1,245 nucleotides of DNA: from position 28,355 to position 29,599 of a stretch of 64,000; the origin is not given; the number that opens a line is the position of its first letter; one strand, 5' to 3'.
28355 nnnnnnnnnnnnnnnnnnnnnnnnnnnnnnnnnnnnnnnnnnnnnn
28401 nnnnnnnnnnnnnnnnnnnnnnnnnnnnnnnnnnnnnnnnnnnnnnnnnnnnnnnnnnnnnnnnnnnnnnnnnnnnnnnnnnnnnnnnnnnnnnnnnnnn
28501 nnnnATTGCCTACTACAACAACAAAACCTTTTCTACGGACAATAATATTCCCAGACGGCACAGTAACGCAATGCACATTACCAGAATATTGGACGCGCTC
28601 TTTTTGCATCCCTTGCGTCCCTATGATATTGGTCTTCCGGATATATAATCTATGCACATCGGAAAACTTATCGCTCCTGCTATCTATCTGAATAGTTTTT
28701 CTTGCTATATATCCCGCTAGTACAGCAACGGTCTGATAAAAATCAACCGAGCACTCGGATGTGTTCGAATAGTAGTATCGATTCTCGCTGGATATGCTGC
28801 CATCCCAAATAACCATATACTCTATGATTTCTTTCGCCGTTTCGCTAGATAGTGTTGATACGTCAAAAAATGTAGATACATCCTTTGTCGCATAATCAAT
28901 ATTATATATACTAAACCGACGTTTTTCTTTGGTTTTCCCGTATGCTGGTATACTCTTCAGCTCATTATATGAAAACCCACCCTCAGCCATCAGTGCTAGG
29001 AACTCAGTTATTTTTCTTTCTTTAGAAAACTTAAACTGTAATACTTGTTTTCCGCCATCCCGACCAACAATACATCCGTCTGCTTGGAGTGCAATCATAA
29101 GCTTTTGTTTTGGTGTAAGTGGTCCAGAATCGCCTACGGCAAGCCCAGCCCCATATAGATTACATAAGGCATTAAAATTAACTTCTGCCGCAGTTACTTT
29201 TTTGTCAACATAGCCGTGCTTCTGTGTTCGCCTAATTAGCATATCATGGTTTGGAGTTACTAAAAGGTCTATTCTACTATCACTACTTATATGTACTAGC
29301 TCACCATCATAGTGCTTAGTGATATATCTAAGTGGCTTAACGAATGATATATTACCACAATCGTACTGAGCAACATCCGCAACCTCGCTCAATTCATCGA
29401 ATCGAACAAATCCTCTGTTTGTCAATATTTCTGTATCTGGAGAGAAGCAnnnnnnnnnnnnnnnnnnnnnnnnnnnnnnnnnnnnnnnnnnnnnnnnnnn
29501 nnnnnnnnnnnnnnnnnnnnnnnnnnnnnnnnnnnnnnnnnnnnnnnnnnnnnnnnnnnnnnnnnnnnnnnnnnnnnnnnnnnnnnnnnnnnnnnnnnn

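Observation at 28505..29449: Intein with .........-like endonuclease inserted exactly in the DECH box of UvsW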

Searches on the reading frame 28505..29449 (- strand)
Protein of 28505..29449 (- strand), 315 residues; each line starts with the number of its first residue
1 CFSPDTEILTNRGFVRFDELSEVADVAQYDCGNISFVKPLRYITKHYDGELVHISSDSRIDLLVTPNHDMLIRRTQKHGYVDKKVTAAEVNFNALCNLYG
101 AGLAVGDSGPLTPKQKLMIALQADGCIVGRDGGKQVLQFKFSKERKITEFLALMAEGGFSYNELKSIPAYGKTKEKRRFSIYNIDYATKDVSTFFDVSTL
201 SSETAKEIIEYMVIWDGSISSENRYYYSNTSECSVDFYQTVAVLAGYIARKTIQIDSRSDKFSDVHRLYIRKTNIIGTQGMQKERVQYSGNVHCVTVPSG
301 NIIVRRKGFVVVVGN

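Call 3: search_protein_families(library=pfam, proteins=[window:28505-29449:-], max_evalue=0.1)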
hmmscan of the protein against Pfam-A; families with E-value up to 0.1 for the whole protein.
window:28505-29449:- (315 aa): 4 families
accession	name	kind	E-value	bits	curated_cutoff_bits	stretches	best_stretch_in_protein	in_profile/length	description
PF14890.11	Intein_splicing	-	0.0024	18.1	35.8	1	37-301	34-145/155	Intein splicing domain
PF13403.11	Hint_2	-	0.0076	17.1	28.4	0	1-84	2-97/147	Hint domain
PF14528.11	LAGLIDADG_3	-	0.026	15.2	22.5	0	216-274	14-73/82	LAGLIDADG-like domain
PF22470.1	Histone_HNS_N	-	0.073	13.4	24.5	0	142-166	53-77/79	H-NS histone-like proteins, N-terminal domain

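Call 4: search_protein_families(library=phrogs, proteins=[window:28505-29449:-], max_evalue=0.01)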
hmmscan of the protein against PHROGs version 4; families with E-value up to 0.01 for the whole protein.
window:28505-29449:- (315 aa): 4 families
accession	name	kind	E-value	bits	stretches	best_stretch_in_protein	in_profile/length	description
phrog_12229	-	DNA, RNA and nucleotide metabolism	3.5e-30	106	1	3-315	151-471/577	ribonucleotide reductase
phrog_85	-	DNA, RNA and nucleotide metabolism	7.8e-09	35.6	1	1-249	89-330/866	thymidylate synthase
phrog_32482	-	other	1.2e-06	28.5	1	1-282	76-352/589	PhoH-like phosphate starvation-inducible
phrog_15127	-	head and packaging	0.009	15.6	0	36-72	254-290/602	head protein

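Call 7: search_dna_similar(query=window:28505-29449:-, collection=phages, mode=protein, max_rows=40, max_evalue=0.001)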
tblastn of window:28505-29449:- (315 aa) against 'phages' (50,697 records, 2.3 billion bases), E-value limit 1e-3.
Records with a match: 210; places in all: 215; records where one place covers at least 80% of the query: 205.
Best place of each record, by identity: <60% 210.
By first word of the organism name: Vibrio 80; Staphylococcus 44; Escherichia 15; Mycobacterium 14; Pseudomonas 11; Salmonella 6; Corynebacterium 6; Prevotella 6; Pectobacterium 4; Tenacibaculum 3; and 13 more.
By host as written in the record: - 88; Staphylococcus aureus 16; Mycobacterium smegmatis mc2 155 14; Pseudomonas syringae pv. porri LMG 28495 8; Escherichia coli 7; Vibrio crassostreae 7; Prevotella sp. 6; Staphylococcus carnosus TM300 5; and 36 more.
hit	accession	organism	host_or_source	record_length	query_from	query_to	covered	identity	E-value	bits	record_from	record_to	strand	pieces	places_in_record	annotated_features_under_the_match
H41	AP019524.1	Tenacibaculum phage PTm1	Tenacibaculum maritimum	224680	1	315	100%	35.8%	1e-46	173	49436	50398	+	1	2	ribonucleotide-diphosphate reductase subunit beta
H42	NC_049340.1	Tenacibaculum phage PTm1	Tenacibaculum maritimum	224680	1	315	100%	35.8%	1e-46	173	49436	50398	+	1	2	ribonucleoside diphosphate reductase small subunit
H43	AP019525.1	Tenacibaculum phage PTm5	Tenacibaculum maritimum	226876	1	315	100%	35.8%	1e-46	173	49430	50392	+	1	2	ribonucleotide-diphosphate reductase subunit beta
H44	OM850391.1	Staphylococcus phage O1-102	Staphylococcus aureus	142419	1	315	100%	32.6%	6e-35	140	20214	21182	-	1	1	record has no annotation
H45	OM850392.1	Staphylococcus phage B2-102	Staphylococcus aureus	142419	1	315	100%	32.6%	6e-35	140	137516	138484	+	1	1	record has no annotation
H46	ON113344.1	Staphylococcus phage T2-102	Staphylococcus aureus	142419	1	315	100%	32.6%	6e-35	140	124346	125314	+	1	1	record has no annotation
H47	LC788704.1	Staphylococcus phage phiSNIID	sewage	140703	1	315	100%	32.6%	7e-35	139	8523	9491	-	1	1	nicotinamide phosphoribosyl transferase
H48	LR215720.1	Staphylococcus phage Stab23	-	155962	1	315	100%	32.6%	7e-35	139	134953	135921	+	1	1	g198: Nicotinamide phosphoribosyltransferase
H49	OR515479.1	Citrobacter phage Tr1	Citrobacter sp. JL 978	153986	1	315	100%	32.4%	9e-41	157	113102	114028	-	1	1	nicotinamide phosphoribosyltransferase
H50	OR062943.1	Escherichia phage 241Ecol014PP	Escherichia coli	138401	1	315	100%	31.6%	7e-30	125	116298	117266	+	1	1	DNA/RNA polymerase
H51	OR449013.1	Escherichia phage Mangalyan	Escherichia fergusonii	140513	1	315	100%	31.3%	2e-29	124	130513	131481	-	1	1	DNA-directed DNA polymerase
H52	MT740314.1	Escherichia phage JEP1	Escherichia coli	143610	1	315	100%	31.3%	3e-29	123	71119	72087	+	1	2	DNA polymerase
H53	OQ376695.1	Escherichia phage YP-6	Escherichia coli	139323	1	315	100%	31.3%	4e-29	122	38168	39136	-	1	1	hypothetical protein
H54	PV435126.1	Escherichia phage EPFV3-03/2025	Escherichia coli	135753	1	315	100%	31.3%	4e-28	120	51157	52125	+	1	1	hypothetical protein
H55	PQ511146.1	Escherichia phage NHEP1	Escherichia coli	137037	1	315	100%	31.0%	2e-28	121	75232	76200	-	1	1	DNA polymerase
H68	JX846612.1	Staphylococcus phage vB_SauM_Remus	Staphylococcus aureus (phage ...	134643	1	315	100%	30.9%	3e-36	144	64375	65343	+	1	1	ribonucleotide-diphosphate reductase alpha subunit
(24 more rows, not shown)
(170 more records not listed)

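Call 8: search_solved_structures(query=window:28505-29449:-, max_evalue=1, show_alignments=3)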
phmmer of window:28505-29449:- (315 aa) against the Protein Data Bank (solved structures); distinct sequences matched with E-value up to 1: 1.
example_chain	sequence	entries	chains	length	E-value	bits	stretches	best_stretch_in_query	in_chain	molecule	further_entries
2jmz_A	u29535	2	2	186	0.031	16.9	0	255-311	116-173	Hypothetical protein MJ0781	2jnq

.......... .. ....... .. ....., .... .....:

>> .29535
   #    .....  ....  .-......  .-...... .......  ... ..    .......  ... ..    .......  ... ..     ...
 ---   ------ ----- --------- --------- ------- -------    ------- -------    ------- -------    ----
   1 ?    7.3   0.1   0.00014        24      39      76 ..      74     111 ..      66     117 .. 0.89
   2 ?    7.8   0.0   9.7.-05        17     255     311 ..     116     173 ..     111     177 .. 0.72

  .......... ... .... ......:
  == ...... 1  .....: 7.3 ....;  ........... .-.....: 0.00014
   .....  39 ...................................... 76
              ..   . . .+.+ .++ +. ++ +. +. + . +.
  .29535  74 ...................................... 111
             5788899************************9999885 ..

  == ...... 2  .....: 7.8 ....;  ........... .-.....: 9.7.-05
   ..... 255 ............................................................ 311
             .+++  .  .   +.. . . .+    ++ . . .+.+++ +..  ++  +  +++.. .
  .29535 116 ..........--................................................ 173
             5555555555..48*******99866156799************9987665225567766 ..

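Call 23: search_dna_similar(query=window:28505-29449:-, collection=phages, mode=protein, max_rows=60, max_evalue=0.001, rows=spread)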
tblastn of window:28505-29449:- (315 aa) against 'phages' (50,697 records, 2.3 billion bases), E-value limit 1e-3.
Records with a match: 210; places in all: 215; records where one place covers at least 80% of the query: 205.
Best place of each record, by identity: <60% 210.
By first word of the organism name: Vibrio 80; Staphylococcus 44; Escherichia 15; Mycobacterium 14; Pseudomonas 11; Salmonella 6; Corynebacterium 6; Prevotella 6; Pectobacterium 4; Tenacibaculum 3; and 13 more.
By host as written in the record: - 88; Staphylococcus aureus 16; Mycobacterium smegmatis mc2 155 14; Pseudomonas syringae pv. porri LMG 28495 8; Escherichia coli 7; Vibrio crassostreae 7; Prevotella sp. 6; Staphylococcus carnosus TM300 5; and 36 more.
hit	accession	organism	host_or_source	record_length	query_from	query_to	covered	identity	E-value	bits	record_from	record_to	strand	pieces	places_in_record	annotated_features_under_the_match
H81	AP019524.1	Tenacibaculum phage PTm1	Tenacibaculum maritimum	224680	1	315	100%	35.8%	1e-46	173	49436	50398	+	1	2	ribonucleotide-diphosphate reductase subunit beta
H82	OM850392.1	Staphylococcus phage B2-102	Staphylococcus aureus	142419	1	315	100%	32.6%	6e-35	140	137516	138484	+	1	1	record has no annotation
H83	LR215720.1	Staphylococcus phage Stab23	-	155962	1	315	100%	32.6%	7e-35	139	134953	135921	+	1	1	g198: Nicotinamide phosphoribosyltransferase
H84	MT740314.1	Escherichia phage JEP1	Escherichia coli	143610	1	315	100%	31.3%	3e-29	123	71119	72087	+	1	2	DNA polymerase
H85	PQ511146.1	Escherichia phage NHEP1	Escherichia coli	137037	1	315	100%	31.0%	2e-28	121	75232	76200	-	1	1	DNA polymerase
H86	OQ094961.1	Staphylococcus phage SSP49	Staphylococcus aureus ATCC 13301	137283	1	315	100%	30.9%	3e-36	144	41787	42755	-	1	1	nucleotide metabolism protein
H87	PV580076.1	Staphylococcus phage SAP_01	Staphylococcus aureus KCTC 1621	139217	1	315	100%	30.9%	3e-36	144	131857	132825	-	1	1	ribonucleotide-diphosphate reductase alpha subunit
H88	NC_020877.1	Staphylococcus phage vB_SauM_Romulus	Staphylococcus aureus (phage ...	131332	1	315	100%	30.9%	3e-36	144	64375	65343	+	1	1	promoter | ribonucleotide-diphosphate reductase alpha subunit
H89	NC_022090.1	Staphylococcus phage vB_SauM_Remus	Staphylococcus aureus (phage ...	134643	1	315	100%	30.9%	3e-36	144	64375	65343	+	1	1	ribonucleotide reductase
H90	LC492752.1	Staphylococcus phage KSAP11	Staphylococcus aureus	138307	1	315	100%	30.9%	3e-36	144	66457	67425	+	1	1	putative ribonucleotide-diphosphate reductase subunit alpha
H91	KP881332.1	Staphylococcus phage Stau2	Staphylococcus aureus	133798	1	315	100%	30.9%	3e-36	144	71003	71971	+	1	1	ribonucleotide-diphosphate reductase subunit alpha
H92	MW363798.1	Staphylococcus phage LSA2308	Staphylococcus aureus ATCC 25923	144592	1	315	100%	30.9%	3e-36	144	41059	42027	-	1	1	ribonucleotide reductase of class Ia (aerobic), alpha subunit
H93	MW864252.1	Staphylococcus phage SAPYZU_15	Staphylococcus aureus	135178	1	315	100%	30.9%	3e-36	143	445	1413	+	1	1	ribonucleotide-diphosphate reductase alpha subunit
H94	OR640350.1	Staphylococcus phage vB_SauM-T-SE-G2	Staphylococcus sp.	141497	1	315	100%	30.9%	7e-43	162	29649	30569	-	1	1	nicotinamide phosphoribosyltransferase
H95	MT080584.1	Staphylococcus phage vB_SauM_EW15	Staphylococcus carnosus TM300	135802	1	315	100%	30.8%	2e-35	141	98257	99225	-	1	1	record has no annotation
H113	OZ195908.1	Vibrio phage 1244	Seawater and oysters mix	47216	1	315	100%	24.6%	4e-7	57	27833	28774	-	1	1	PhoH-like phosphate starvation-inducible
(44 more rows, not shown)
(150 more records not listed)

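Call 28: predict_structure(alignment_id=A1)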
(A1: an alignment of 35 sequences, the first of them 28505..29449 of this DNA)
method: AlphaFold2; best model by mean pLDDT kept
length: 315 residues; sequences in the alignment: 35
mean_pLDDT: 96.8   pTM: 0.93
mean pLDDT of the five models: 96.8, 96.4, 96.3, 96.1, 96.1
residues with pLDDT >= 90: 304; 70-90: 11; 50-70: 0; < 50: 0
segments of 3 or more residues with pLDDT < 50: none
pLDDT, mean of each block of 10 residues (from residue 1): 98 98 98 98 98 97 98 96 98 97 97 98 95 92 97 98 97 96 95 96 98 94 96 98 98 93 94 98 98 98 98 95
secondary structure, 60 per line:
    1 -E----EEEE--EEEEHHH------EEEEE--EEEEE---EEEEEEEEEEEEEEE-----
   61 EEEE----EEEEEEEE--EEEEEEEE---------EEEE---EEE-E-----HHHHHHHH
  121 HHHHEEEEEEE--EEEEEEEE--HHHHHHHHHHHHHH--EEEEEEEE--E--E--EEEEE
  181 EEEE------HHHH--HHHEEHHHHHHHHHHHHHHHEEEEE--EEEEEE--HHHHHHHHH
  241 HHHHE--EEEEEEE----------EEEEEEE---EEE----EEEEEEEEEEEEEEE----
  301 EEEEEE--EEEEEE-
elements in order: E7-10 E13-16 E26-30 E33-37 E41-55 E61-64 E69-76 E79-86 E96-99 E103-105 H113-124 E125-131 E134-141 H144-157 E160-167 E176-184 H191-194 H202-216 E217-221 E224-229 H232-244 E248-254 E265-271 E275-277 E282-296 E301-306 E309-314

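Call 32: fold_search(model_id=the predicted structure, library=pdb)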
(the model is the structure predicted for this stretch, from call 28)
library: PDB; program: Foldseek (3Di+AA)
matches with E <= 10: 1109; with E <= 0.001: 59
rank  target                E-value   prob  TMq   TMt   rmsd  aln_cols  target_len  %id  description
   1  7qsu                  1.3e-15  1.00  0.67  0.59   5.4       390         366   14  Crystal structure of homing endonuclease-associated TliVMA intein (C1A, d333-339) (released 2022-03-30)
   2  7qss                  3.0e-13  1.00  0.69  0.53   5.2       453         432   12  Crystal structure of homing endonuclease-associated TliVMA intein (C1A) (released 2022-03-30)
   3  1vde_A                8.7e-12  1.00  0.59  0.46   8.6       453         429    9  PI-SCEI, A HOMING ENDONUCLEASE WITH PROTEIN SPLICING ACTIVITY (released 1998-04-08)
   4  7qst                  1.4e-11  1.00  0.64  0.57   5.8       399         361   12  Crystal structure of homing endonuclease-associated PhoVMA intein (C1A) (released 2022-03-30)
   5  1vde_B                1.4e-11  1.00  0.58  0.45   8.5       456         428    9  PI-SCEI, A HOMING ENDONUCLEASE WITH PROTEIN SPLICING ACTIVITY (released 1998-04-08)
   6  1ef0_A                9.4e-11  1.00  0.60  0.47   8.0       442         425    8  CRYSTAL STRUCTURE OF PI-SCEI MINIPRECURSOR (released 2000-06-07)
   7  1dq3                  1.2e-10  1.00  0.67  0.49   6.5       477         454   10  CRYSTAL STRUCTURE OF AN ARCHAEAL INTEIN-ENCODED HOMING ENDONUCLEASE PI-PFUI (released 2000-07-05)
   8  1lws_A                3.3e-10  1.00  0.58  0.45   9.6       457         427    9  Crystal structure of the intein homing endonuclease PI-SceI bound to its recognition sequence (released 2002-09-27)
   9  1lwt_A                1.6e-09  1.00  0.57  0.43  10.7       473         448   11  Crystal structure of the intein homing endonuclease PI-SceI bound to its substrate DNA (Ca2+ free) (released 2002-09-27)
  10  1jva_B                2.3e-09  1.00  0.59  0.46   8.9       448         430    8  CRYSTAL STRUCTURE OF THE VMA1-DERIVED ENDONUCLEASE BEARING THE N AND C EXTEIN PROPEPTIDES (released 2002-08-29)
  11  1um2_A                7.0e-09  1.00  0.56  0.45  10.0       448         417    9  Crystal Structure of the Vma1-Derived Endonuclease with the Ligated Extein Segment (released 2004-09-22)
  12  1um2_B                7.4e-09  1.00  0.60  0.47  10.0       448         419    9  Crystal Structure of the Vma1-Derived Endonuclease with the Ligated Extein Segment (released 2004-09-22)
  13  1dfa                  9.7e-09  1.00  0.56  0.45   7.9       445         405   10  CRYSTAL STRUCTURE OF PI-SCEI IN C2 SPACE GROUP (released 1999-12-08)
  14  1jva_A                1.4e-08  1.00  0.59  0.46   7.7       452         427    8  CRYSTAL STRUCTURE OF THE VMA1-DERIVED ENDONUCLEASE BEARING THE N AND C EXTEIN PROPEPTIDES (released 2002-08-29)
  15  1ef0_B                1.1e-07  1.00  0.57  0.47   9.2       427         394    8  CRYSTAL STRUCTURE OF PI-SCEI MINIPRECURSOR (released 2000-06-07)
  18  6zgq_A                4.1e-05  1.00  0.37  0.73  12.4       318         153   10  AceL NrdHF class 3 split intein GSH linked splice inactive variant - C124A, N146A (released 2020-09-16)
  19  6zgq_B                5.7e-05  1.00  0.37  0.73  12.1       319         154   10  AceL NrdHF class 3 split intein GSH linked splice inactive variant - C124A, N146A (released 2020-09-16)
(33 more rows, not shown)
